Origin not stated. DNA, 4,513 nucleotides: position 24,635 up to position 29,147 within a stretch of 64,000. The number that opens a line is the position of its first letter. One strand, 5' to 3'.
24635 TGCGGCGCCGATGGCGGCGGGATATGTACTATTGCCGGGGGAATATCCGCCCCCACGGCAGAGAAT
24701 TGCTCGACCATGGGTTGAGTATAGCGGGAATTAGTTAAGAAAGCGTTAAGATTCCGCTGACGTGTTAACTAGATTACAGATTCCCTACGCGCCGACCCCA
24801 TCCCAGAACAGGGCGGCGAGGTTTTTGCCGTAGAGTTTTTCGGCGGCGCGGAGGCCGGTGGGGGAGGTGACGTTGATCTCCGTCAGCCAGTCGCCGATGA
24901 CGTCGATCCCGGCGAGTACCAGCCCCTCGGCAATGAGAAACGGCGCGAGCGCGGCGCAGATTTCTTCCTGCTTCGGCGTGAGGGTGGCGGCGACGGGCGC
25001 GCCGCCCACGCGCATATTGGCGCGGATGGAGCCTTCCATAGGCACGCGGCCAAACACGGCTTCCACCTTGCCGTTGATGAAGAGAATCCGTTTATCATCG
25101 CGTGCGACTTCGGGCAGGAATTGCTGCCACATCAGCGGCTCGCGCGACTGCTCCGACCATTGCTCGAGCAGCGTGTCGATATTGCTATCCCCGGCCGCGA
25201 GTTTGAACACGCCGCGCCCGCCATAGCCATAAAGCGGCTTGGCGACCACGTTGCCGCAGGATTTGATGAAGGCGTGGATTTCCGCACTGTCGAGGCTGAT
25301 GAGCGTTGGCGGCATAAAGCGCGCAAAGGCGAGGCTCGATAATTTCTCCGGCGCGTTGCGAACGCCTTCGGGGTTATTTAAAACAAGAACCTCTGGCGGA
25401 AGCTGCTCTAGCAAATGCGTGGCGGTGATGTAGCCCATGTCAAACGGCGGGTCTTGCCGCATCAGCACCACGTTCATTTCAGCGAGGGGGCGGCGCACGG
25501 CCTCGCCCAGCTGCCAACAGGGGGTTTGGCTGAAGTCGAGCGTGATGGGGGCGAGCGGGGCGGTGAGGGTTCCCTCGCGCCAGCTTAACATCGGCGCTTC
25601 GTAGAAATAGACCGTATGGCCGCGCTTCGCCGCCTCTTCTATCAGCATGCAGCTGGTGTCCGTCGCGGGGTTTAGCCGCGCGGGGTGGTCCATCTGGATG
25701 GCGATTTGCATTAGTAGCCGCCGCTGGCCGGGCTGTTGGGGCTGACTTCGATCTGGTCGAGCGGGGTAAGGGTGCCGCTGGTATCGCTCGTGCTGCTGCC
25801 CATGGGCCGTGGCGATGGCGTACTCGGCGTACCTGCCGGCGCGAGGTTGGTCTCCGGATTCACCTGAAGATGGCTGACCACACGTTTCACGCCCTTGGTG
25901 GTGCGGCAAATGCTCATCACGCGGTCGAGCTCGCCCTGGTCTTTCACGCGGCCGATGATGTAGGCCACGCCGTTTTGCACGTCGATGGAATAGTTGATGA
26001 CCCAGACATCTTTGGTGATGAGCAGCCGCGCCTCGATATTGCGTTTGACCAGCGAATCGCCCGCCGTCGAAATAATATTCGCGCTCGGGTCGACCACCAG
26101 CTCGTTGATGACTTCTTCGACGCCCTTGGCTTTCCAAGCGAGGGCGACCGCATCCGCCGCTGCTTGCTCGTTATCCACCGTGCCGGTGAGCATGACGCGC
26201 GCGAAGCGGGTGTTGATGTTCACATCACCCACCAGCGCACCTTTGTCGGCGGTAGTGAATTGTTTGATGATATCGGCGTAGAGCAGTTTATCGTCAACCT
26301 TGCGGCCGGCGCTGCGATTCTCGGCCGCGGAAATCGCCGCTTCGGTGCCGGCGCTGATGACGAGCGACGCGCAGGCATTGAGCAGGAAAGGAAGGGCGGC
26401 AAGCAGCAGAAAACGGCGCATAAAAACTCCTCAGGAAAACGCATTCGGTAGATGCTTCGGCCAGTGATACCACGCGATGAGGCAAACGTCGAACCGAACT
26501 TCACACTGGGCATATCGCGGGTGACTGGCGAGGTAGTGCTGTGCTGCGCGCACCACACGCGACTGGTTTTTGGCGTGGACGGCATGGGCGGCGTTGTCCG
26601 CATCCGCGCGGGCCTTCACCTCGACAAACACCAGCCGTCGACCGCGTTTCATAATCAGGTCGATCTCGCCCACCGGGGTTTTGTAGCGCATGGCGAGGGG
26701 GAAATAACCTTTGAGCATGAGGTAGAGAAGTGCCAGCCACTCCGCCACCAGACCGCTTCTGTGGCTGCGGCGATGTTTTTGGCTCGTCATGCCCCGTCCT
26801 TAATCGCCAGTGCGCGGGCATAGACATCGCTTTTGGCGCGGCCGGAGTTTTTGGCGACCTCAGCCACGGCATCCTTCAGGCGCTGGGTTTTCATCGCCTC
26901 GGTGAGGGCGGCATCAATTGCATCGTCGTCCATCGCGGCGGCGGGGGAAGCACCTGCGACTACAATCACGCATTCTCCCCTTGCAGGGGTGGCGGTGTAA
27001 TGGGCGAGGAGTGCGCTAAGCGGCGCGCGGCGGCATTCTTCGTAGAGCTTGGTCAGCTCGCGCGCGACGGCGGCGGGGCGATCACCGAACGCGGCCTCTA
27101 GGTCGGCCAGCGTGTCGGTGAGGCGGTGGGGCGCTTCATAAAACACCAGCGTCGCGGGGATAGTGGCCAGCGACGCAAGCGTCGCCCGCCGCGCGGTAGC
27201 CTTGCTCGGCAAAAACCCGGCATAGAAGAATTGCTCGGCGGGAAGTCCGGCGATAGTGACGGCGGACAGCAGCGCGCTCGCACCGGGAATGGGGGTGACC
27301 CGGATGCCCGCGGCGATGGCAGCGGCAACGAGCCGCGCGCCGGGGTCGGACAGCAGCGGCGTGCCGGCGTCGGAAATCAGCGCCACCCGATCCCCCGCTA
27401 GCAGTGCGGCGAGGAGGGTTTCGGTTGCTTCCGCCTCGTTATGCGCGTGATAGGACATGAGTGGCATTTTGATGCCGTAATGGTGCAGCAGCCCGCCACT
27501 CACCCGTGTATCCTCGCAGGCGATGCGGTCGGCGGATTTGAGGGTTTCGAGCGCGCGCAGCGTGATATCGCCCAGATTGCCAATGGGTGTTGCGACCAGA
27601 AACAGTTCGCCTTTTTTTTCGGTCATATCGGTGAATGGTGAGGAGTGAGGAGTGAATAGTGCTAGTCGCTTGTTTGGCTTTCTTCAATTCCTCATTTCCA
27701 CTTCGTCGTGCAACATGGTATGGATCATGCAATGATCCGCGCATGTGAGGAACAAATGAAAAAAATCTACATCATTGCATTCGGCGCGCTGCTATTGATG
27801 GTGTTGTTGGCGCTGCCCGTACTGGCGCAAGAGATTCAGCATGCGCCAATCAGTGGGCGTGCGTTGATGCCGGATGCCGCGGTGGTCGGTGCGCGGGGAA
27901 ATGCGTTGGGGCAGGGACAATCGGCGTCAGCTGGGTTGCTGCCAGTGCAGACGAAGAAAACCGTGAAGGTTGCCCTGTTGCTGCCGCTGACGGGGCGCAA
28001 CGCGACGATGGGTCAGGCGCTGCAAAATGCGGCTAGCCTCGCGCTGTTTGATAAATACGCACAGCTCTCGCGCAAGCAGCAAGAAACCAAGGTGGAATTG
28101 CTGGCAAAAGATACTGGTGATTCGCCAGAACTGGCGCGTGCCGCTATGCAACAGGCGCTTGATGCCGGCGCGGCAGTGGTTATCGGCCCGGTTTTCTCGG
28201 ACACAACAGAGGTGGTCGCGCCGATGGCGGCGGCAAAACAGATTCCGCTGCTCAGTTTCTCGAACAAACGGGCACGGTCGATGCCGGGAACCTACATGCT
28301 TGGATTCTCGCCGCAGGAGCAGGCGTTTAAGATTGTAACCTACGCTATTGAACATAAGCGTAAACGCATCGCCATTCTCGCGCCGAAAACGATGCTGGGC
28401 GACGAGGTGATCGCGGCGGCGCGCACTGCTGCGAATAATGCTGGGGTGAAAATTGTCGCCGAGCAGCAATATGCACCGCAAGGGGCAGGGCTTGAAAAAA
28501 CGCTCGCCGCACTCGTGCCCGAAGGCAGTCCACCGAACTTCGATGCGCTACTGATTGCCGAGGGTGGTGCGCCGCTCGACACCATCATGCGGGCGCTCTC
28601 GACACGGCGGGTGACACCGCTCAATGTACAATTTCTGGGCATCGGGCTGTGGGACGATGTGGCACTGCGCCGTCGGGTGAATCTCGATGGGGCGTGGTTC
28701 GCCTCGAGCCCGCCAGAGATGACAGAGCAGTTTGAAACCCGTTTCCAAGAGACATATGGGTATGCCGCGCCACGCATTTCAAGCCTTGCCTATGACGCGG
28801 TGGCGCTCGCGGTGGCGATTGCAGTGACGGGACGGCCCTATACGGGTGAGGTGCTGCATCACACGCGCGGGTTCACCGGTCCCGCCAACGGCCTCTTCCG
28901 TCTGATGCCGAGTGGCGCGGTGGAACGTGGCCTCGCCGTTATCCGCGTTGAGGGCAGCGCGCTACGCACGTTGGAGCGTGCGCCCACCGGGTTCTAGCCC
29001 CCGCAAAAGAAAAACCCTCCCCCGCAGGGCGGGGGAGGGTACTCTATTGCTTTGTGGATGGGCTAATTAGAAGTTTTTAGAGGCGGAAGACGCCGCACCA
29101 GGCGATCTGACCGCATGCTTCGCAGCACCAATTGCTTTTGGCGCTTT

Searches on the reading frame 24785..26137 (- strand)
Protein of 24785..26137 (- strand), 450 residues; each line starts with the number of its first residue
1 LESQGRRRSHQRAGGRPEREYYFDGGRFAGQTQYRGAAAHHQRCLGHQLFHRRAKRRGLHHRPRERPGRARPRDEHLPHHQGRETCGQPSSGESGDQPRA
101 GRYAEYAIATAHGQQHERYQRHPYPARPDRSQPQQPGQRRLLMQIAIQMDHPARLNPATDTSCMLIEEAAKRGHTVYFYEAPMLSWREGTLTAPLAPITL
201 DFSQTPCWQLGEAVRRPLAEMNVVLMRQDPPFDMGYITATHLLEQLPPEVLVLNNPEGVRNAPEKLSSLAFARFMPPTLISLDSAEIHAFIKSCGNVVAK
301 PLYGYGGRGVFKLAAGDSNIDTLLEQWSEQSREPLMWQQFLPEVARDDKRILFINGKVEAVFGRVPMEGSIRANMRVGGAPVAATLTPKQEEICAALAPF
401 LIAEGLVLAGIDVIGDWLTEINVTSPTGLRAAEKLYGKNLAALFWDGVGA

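Call 21: search_protein_families(library=pfam, max_evalue=0.001, proteins=[window:24785-26137:-])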
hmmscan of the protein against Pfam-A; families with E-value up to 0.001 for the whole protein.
window:24785-26137:- (450 aa): 4 families
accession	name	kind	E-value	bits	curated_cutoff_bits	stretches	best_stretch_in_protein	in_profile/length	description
PF02955.21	GSH-S_ATP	-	3.9e-56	189.7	23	1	264-435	1-173/175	Prokaryotic glutathione synthetase, ATP-grasp domain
PF02951.20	GSH-S_N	-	6.8e-37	126.6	21.3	1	143-260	1-119/119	Prokaryotic glutathione synthetase, N-terminal domain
PF08443.16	RimK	-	1.2e-12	48.3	21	1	276-442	19-182/188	RimK-like ATP-grasp domain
PF14398.11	ATPgrasp_YheCD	-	0.0003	20.6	26.8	1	270-317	24-71/255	YheC/D like ATP-grasp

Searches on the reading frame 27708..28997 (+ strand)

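Call 21: search_protein_families(library=pfam, max_evalue=0.001, proteins=[window:27708-28997:+])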
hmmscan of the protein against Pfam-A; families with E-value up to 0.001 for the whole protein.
window:27708-28997:+ (429 aa): 3 families
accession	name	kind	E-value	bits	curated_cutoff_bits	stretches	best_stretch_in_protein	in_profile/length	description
PF13458.12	Peripla_BP_6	-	1.1e-33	117.8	31.7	1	85-372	1-293/343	Periplasmic binding protein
PF01094.35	ANF_receptor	-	4.4e-11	42.9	25.4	1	106-257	3-158/353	Receptor family ligand binding region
PF04348.19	LppC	-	5.6e-11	42.2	28.8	1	76-252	209-380/563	LppC putative lipoprotein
